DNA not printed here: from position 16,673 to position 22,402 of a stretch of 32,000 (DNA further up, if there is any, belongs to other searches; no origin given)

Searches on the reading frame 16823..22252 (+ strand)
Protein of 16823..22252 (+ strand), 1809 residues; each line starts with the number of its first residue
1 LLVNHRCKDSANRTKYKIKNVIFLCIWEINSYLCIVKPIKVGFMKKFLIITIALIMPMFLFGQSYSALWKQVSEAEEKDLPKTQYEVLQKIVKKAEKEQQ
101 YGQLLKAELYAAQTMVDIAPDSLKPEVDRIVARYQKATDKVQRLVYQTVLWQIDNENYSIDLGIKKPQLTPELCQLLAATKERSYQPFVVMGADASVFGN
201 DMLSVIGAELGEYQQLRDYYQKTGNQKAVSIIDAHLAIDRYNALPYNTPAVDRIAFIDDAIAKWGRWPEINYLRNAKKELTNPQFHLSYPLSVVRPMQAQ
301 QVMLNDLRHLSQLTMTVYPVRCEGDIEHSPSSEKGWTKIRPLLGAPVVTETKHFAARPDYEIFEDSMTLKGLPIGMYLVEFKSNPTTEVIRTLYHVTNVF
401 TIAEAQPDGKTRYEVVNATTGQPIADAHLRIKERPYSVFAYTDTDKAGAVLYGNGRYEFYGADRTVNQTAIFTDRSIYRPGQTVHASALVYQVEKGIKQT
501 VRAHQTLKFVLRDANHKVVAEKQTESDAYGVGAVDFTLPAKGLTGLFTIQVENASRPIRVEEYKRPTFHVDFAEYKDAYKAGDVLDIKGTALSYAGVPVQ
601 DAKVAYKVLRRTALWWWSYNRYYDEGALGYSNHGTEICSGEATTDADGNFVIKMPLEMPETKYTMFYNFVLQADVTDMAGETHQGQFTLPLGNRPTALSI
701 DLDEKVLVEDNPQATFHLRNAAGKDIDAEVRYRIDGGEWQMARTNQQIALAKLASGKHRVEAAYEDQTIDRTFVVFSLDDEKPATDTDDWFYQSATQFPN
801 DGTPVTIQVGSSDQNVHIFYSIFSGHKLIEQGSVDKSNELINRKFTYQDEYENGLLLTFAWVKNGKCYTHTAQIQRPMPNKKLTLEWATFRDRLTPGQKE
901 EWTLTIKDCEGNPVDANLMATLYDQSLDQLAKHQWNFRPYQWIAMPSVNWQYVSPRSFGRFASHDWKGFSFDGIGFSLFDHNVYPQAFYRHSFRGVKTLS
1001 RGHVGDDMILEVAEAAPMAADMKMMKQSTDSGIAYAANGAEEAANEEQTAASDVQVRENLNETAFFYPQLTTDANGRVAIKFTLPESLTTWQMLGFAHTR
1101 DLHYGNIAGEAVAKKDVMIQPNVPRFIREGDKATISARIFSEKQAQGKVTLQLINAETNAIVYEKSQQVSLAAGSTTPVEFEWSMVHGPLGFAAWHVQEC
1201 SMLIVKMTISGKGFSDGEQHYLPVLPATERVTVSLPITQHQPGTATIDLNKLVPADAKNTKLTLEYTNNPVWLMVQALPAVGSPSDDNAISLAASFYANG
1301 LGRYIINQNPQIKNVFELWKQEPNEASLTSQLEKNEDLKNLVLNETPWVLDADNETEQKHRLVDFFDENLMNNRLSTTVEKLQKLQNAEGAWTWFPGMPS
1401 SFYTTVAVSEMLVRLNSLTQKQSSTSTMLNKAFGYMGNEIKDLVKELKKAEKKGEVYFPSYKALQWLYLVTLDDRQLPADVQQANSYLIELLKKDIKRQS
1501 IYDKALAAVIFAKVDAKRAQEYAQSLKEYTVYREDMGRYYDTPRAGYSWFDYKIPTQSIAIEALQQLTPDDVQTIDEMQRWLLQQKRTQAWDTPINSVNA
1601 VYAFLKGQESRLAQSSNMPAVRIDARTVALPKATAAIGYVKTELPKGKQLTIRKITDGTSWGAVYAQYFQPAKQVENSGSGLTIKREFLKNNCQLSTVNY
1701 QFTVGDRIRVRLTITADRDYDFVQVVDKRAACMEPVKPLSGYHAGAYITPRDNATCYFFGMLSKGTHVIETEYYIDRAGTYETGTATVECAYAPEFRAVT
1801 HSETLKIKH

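Call 71: search_protein_families(library=pfam, proteins=[window:16823-22252:+], max_evalue=0.01)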
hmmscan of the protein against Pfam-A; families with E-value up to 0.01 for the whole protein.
window:16823-22252:+ (1809 aa): 3 families
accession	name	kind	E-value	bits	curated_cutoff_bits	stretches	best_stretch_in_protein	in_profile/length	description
PF17973.7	bMG10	-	8.6e-25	87.9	26.2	1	1681-1795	1-131/131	Bacterial Alpha-2-macroglobulin MG10 domain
PF00207.28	A2M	-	3.3e-20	72.2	21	1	1063-1152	1-91/92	Alpha-2-macroglobulin family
PF01835.25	MG2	-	3.5e-15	56.6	32.8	1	471-554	4-83/96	MG2 domain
